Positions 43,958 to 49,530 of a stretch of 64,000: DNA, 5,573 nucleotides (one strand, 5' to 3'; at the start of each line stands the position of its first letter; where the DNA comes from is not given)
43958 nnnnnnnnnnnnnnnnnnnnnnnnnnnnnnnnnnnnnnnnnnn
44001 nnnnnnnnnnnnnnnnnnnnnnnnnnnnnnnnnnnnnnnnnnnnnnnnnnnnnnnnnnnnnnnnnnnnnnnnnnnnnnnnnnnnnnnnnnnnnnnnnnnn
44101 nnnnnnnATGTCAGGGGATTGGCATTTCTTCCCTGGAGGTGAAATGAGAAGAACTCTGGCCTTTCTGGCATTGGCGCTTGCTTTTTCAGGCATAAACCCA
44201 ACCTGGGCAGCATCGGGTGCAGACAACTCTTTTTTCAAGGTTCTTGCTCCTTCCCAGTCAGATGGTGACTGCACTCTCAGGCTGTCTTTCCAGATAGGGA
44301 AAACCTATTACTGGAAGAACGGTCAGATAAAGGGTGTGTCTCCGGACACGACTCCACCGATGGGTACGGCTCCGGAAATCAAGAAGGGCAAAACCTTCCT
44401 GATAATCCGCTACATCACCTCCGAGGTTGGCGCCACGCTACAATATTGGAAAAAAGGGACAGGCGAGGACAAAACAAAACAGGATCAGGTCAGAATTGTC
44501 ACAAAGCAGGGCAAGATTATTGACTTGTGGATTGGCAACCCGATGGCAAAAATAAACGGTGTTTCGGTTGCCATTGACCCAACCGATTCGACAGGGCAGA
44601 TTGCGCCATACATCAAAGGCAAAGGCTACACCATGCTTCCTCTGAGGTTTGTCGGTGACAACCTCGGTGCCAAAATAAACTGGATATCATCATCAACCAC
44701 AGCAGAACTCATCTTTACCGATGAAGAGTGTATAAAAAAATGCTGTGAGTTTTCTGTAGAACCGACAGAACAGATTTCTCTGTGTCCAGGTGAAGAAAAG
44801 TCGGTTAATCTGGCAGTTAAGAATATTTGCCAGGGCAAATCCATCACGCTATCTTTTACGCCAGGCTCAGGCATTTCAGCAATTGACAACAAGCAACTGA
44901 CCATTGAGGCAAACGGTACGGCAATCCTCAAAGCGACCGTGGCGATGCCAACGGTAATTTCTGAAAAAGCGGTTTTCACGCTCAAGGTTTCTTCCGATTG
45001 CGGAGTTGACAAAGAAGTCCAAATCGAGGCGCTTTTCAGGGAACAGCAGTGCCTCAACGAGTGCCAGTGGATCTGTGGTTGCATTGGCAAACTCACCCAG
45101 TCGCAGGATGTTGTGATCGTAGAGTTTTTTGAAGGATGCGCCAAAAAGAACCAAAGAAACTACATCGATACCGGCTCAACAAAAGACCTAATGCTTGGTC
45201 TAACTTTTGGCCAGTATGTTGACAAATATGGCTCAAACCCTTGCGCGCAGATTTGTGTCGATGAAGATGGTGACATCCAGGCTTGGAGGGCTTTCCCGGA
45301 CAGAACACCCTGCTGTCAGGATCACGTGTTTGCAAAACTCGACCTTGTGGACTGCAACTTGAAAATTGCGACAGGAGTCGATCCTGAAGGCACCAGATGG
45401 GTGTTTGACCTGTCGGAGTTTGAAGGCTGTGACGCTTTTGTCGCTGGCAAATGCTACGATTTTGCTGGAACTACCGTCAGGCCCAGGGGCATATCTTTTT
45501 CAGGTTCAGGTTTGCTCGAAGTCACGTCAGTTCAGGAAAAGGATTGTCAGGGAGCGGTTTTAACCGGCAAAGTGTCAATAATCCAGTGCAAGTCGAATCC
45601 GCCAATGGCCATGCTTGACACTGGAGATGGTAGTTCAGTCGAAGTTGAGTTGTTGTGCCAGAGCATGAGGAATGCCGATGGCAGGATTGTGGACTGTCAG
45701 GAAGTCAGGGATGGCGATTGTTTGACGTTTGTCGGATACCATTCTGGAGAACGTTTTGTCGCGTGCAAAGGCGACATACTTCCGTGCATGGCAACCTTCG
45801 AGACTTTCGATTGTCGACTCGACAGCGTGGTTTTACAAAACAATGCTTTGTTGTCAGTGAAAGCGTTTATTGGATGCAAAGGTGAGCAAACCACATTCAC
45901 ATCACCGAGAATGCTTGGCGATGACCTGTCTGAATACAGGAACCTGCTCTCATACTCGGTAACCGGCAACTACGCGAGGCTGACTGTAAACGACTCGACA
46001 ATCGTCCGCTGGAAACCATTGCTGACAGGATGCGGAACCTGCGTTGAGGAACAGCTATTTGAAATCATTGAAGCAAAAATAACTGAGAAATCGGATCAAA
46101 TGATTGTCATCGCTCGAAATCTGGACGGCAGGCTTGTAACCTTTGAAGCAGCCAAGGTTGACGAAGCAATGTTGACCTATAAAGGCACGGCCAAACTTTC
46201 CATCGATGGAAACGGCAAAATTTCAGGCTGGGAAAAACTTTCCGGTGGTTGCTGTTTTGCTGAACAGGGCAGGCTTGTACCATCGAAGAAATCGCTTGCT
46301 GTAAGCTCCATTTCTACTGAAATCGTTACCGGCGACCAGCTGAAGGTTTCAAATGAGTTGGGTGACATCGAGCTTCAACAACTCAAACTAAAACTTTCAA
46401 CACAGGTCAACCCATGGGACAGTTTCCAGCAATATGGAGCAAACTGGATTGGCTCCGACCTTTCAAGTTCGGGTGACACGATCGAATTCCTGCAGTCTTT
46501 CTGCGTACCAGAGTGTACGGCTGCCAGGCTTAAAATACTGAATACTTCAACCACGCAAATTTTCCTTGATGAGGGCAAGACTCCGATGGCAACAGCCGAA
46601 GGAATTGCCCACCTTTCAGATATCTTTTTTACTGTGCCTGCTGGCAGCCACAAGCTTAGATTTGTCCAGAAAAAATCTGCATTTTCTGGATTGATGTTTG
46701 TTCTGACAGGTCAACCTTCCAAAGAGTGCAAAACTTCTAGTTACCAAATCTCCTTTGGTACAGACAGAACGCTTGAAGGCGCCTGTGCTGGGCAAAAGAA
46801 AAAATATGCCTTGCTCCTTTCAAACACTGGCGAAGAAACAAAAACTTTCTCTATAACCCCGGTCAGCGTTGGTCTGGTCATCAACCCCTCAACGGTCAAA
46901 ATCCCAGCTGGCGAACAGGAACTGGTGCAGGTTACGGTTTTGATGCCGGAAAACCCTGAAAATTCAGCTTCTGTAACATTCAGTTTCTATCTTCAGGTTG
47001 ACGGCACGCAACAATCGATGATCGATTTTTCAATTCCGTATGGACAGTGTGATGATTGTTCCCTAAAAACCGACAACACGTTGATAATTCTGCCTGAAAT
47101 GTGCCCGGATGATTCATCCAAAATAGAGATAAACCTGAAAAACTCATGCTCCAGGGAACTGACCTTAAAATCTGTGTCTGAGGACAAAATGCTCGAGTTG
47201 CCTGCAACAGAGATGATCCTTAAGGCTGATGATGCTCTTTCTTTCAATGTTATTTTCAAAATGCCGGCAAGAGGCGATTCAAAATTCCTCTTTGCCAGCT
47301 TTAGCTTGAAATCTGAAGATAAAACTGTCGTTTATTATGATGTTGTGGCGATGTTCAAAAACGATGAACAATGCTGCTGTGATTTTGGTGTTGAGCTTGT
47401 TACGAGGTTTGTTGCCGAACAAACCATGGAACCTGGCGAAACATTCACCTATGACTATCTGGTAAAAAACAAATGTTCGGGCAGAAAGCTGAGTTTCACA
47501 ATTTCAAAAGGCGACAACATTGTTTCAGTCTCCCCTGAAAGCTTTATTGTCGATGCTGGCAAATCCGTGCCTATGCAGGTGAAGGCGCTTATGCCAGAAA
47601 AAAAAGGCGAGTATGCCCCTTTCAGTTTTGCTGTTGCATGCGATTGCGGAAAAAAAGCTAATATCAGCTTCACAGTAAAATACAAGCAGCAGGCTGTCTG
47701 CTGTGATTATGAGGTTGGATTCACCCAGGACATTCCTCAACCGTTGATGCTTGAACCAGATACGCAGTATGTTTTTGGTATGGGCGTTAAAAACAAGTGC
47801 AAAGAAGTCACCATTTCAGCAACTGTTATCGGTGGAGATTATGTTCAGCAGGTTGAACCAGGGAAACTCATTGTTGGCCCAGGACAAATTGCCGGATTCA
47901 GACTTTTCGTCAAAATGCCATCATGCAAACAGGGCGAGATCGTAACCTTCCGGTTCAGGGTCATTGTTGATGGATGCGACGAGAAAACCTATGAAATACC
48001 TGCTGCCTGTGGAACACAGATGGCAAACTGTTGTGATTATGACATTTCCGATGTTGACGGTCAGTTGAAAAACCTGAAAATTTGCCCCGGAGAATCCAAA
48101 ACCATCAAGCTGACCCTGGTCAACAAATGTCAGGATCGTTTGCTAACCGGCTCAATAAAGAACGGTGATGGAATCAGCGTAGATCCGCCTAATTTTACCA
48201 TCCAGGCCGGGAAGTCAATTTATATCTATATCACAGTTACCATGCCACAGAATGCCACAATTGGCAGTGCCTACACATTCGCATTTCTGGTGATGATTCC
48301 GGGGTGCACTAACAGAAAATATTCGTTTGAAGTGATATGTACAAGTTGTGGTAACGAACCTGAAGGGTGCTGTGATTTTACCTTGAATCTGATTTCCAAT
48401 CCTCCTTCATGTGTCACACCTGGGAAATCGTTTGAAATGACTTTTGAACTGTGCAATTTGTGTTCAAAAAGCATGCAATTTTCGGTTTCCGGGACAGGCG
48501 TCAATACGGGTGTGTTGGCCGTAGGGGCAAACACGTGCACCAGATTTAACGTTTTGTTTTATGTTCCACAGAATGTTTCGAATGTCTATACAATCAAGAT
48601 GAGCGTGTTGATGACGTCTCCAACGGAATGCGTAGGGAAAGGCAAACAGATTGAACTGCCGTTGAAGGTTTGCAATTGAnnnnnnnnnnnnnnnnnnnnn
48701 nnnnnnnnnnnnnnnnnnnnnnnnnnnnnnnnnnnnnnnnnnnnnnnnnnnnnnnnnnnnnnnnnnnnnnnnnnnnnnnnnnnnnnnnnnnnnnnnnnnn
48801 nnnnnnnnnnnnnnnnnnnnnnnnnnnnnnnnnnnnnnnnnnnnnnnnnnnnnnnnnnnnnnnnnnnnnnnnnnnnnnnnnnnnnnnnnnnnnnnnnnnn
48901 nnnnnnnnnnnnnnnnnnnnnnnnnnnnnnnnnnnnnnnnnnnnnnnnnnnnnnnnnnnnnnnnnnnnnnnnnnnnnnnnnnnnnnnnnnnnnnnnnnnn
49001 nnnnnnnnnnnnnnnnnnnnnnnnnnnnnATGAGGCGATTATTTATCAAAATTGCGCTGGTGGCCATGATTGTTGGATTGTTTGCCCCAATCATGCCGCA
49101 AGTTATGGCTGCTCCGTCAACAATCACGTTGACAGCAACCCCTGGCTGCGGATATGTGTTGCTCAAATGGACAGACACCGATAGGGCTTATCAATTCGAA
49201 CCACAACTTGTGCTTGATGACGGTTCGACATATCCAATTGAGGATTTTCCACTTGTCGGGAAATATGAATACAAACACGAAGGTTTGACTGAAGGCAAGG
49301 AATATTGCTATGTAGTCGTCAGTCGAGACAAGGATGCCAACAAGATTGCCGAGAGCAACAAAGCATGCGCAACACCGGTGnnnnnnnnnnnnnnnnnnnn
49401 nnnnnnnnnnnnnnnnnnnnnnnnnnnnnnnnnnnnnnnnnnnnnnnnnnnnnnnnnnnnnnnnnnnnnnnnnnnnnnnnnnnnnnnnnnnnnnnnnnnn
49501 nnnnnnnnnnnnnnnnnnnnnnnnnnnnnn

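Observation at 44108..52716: Two adjacent giant secreted proteins built from an undescribed ~110-aa module that starts with vicinal cysteines (CC[DE][FY] or CCxxCC)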

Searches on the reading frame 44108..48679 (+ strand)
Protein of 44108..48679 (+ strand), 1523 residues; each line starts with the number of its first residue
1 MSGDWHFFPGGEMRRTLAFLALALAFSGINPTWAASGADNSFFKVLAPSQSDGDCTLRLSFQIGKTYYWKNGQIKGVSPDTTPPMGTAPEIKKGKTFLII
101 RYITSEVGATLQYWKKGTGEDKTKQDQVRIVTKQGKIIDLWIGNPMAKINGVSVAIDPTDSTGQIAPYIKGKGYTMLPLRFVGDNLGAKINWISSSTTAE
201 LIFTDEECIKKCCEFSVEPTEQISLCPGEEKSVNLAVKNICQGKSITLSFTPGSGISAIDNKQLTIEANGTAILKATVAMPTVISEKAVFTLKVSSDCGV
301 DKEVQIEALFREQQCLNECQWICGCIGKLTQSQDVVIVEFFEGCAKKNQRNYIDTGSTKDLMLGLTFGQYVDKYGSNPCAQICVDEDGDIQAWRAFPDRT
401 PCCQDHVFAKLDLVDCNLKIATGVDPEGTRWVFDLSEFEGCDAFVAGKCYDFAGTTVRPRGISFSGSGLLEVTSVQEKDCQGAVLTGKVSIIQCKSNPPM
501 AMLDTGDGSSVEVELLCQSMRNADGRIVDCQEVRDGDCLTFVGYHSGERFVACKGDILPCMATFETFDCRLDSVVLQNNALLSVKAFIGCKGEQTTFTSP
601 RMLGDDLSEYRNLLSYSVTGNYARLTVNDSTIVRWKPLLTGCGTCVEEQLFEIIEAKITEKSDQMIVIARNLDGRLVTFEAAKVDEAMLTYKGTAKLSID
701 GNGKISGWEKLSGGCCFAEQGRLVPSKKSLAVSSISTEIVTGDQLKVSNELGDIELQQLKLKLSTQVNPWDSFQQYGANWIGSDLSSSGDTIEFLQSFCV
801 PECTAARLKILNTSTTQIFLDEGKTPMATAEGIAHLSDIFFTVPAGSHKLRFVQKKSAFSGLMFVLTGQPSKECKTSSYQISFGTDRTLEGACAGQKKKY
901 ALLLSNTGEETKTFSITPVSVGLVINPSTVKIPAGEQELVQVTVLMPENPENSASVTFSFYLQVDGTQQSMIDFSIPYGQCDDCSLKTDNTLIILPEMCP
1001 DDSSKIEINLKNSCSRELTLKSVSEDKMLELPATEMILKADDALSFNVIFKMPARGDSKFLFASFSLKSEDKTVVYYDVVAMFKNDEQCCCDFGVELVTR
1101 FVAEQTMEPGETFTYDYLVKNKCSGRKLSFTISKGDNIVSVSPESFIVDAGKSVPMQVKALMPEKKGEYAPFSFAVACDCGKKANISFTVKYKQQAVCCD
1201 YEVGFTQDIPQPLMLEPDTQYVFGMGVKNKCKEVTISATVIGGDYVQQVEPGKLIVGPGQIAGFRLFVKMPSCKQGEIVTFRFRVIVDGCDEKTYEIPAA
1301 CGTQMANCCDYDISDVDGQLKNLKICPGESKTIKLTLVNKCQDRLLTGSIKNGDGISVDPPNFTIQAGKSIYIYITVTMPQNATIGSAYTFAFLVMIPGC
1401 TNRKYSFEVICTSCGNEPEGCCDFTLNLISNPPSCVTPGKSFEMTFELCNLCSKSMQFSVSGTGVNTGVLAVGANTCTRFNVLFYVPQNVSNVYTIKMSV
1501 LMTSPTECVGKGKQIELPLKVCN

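Call 3: search_protein_families(library=pfam, proteins=[window:44108-48679:+], max_evalue=1)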
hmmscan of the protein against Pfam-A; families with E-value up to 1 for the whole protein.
window:44108-48679:+ (1523 aa): 13 families
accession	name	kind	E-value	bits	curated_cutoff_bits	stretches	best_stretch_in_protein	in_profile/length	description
PF07833.16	Cu_amine_oxidN1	-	2.2e-15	57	24.2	2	124-198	39-105/108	Copper amine oxidase N-terminal domain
PF11614.14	FixG_C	-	1.7e-12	48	25.6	1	899-966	34-104/119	IG-like fold at C-terminal of FixG, putative oxidoreductase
PF22076.2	Cep192_D6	-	2.1e-10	41.2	35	2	895-974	19-98/101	Cep192 domain 6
PF06280.18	fn3_5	-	9.1e-10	39.7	27.6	2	922-978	56-111/112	Fn3-like domain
PF23619.1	Ig_VWA7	-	9.1e-10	39.2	27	2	220-296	7-84/104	VWA7 Ig-like domain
PF22544.2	HYDIN_VesB_CFA65-like_Ig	-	7.9e-09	36.1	25.5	1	891-970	13-91/100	HYDIN/CFA65/VesB-like, Ig-like domain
PF22067.2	Cep192_D3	-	3.4e-08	33.9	27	0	893-956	14-79/99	Cep192 domain 3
PF15780.11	ASH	-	1.5e-05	25.5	27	0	1328-1376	22-73/98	Abnormal spindle-like microcephaly-assoc'd, ASPM-SPD-2-Hydin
PF16392.11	DUF5001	-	0.00033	21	23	1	1003-1041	11-48/86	Ig-like domain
PF10633.15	NPCBM_assoc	-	0.0014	19.2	24.4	0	1327-1387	3-68/78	NPCBM-associated, NEW3 domain of alpha-galactosidase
PF06030.18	WxLIP_PGBD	-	0.016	15.7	27.3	0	925-950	81-108/121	WxL Interacting Protein, peptidoglycan binding domain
PF23643.1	TRAPPC13_C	-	0.059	13.9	27.9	0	1433-1473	1-40/95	Trafficking protein particle complex subunit 13, C-terminal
PF17766.7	fn3_6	-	0.12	13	26.4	0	1040-1074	59-93/99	Fibronectin type-III domain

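Call 4: search_protein_families(library=ncbifam, proteins=[window:44108-48679:+], max_evalue=1)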
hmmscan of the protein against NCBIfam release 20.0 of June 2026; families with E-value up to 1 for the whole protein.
window:44108-48679:+ (1523 aa): 1 family
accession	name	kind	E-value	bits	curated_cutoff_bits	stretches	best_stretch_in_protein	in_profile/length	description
NF041740.1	choice_anch_T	equivalog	0.00015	21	70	0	1234-1395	67-229/259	choice-of-anchor T family protein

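Call 14: find_homologous_proteins(query=window:44108-48679:+, max_evalue=0.001)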
Query window:44108-48679:+ (1523 aa): 15 proteins with E <= 0.001 among 8000 candidates.
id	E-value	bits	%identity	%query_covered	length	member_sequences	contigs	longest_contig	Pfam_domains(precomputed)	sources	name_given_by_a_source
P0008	0.0e+0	3478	100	99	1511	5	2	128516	PF11614.15,PF06280.19,PF15780.12,PF22076.3,PF22067.3,PF23619.2,PF22544.3,PF07833.17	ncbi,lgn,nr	ncbi:MAG: hypothetical protein KA140_04320 [Caldisericia bacterium]|nr:hypothetical protein [Caldise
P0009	0.0e+0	2864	80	99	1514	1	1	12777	PF11614.15,PF06280.19,PF22076.3,PF22067.3,PF23619.2,PF10633.16,PF22544.3,PF07833.17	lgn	-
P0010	0.0e+0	2848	81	97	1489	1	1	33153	PF11614.15,PF06280.19,PF22076.3,PF22067.3,PF23619.2,PF22544.3,PF07833.17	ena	-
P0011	0.0e+0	2292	63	99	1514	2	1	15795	PF11614.15,PF06280.19,PF22076.3,PF22067.3,PF23619.2,PF07833.17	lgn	-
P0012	0.0e+0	2290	63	99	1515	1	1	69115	PF11614.15,PF06280.19,PF22076.3,PF16392.12,PF22067.3,PF23619.2,PF07833.17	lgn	-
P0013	0.0e+0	1552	46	98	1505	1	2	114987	PF11614.15,PF06280.19,PF22076.3,PF06030.19,PF23619.2,PF07833.17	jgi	jgi:hypothetical protein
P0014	0.0e+0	1482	44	99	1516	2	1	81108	PF11614.15,PF06280.19,PF22076.3,PF00635.33,PF22067.3,PF23619.2,PF10633.16,PF07833.17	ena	-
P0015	0.0e+0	1416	43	99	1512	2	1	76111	PF11614.15,PF06280.19,PF22076.3,PF06030.19,PF22067.3,PF23619.2,PF22544.3,PF07833.17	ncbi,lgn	-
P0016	0.0e+0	1412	43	99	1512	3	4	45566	PF11614.15,PF06280.19,PF22076.3,PF06030.19,PF22067.3,PF23619.2,PF10633.16,PF22544.3,PF07833.17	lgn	-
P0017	5.0e-29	118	32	10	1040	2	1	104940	PF07833.17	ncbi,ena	-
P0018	4.1e-27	112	24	25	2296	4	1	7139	PF07833.17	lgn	-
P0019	8.2e-22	94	36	13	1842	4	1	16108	PF13529.14,PF07833.17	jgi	-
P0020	2.0e-18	83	25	23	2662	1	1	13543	PF11974.15,PF07833.17,PF17936.8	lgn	-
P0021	9.9e-8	48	39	7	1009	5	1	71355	PF07833.17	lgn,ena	-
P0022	5.5e-5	39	41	5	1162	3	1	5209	PF22067.3,PF07833.17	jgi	jgi:hypothetical protein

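Call 53: find_related_loci(query=A4, collection=genome_contigs, flank=10000)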
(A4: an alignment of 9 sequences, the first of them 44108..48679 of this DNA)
Query A4 (1523 aa) in genome_contigs; peptide patterns used: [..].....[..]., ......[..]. (x = any residue, [..] = any of these).
116 stretches matched a pattern; 2 encode a relative of the query (tblastn E <= 1e-3); 2 distinct loci.
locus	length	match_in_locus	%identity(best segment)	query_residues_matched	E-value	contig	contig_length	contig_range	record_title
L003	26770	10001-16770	43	10-1523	0e+0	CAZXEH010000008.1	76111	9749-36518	MAG TPA_asm: uncultured Caldisericales bacterium isolate binchicken_co20_338 genome assembly, contig: NODE_888_length_76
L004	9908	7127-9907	44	10-1380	0e+0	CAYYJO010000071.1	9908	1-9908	MAG TPA_asm: uncultured Caldisericales bacterium isolate binchicken_co269_144 genome assembly, contig: NODE_6943_length_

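Call 69: list_cluster_members(proteins=[P0017, P0019, P0020, P0025, P0027, P0031, P0059, P0127, P0137, P0068])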
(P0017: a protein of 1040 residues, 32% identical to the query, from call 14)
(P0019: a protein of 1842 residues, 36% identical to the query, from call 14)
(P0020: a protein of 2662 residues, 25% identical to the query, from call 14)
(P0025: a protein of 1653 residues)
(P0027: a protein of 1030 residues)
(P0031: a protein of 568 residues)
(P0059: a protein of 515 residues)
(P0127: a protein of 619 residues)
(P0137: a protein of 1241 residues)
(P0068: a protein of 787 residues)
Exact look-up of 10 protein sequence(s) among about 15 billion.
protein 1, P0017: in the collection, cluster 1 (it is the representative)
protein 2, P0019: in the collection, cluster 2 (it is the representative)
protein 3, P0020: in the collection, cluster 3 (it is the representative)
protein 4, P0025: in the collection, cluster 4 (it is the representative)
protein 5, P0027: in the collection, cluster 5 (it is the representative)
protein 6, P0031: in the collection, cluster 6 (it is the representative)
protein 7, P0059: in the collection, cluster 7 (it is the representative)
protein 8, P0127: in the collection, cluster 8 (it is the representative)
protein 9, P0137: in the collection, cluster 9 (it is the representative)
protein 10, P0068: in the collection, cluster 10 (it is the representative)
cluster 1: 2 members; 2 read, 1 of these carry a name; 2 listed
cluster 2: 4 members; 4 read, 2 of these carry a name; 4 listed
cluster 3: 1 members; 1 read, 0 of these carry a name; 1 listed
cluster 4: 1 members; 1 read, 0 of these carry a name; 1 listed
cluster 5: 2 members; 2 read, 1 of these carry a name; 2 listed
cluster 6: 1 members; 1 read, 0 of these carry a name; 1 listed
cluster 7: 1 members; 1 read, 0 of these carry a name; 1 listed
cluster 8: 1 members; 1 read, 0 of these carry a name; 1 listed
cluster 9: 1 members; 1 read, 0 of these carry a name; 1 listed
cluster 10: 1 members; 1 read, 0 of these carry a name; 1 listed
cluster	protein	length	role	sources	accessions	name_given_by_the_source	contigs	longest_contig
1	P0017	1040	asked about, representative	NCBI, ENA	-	-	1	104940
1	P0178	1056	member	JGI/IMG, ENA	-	hypothetical protein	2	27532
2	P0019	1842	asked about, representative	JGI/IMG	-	-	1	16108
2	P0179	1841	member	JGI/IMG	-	hypothetical protein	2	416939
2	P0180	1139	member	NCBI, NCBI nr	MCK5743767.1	MAG: hypothetical protein KAH30_03450, partial [Caldisericia bacterium] | hypothetical protein [Caldisericia bacterium]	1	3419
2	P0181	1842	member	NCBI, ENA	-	-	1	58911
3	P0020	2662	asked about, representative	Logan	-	-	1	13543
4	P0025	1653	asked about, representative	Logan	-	-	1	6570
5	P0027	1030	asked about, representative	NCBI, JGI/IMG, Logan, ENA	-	uncharacterized membrane protein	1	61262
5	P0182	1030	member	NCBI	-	-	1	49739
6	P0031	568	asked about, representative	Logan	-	-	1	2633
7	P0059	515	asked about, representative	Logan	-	-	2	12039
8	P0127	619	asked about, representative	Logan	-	-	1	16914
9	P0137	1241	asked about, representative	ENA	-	-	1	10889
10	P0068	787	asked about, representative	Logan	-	-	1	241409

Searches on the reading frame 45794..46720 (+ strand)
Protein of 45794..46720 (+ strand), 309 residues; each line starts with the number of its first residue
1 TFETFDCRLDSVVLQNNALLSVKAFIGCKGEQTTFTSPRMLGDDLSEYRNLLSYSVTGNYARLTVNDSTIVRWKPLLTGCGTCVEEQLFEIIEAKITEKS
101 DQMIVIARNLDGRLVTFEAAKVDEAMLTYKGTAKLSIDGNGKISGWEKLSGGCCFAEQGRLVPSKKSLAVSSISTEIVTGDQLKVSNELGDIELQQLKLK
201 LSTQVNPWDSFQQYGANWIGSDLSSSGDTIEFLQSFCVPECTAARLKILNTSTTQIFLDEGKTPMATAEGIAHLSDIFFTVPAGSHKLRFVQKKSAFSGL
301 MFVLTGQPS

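Call 66: search_protein_families(library=pfam, proteins=[window:45794-46720:+], max_evalue=0.01)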
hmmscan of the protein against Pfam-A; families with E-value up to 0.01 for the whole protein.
window:45794-46720:+ (309 aa): 0 families

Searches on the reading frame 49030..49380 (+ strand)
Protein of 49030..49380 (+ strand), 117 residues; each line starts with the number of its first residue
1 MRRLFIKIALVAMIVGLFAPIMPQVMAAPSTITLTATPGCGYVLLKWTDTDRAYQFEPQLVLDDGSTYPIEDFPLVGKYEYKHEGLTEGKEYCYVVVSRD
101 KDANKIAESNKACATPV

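Call 66: search_protein_families(library=pfam, proteins=[window:49030-49380:+], max_evalue=0.01)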
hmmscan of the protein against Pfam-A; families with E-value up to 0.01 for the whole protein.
window:49030-49380:+ (117 aa): 1 family
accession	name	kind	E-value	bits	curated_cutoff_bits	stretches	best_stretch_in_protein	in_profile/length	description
PF18998.6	Flg_new_2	-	0.0013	19.1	23.6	1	30-52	23-45/73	Divergent InlB B-repeat domain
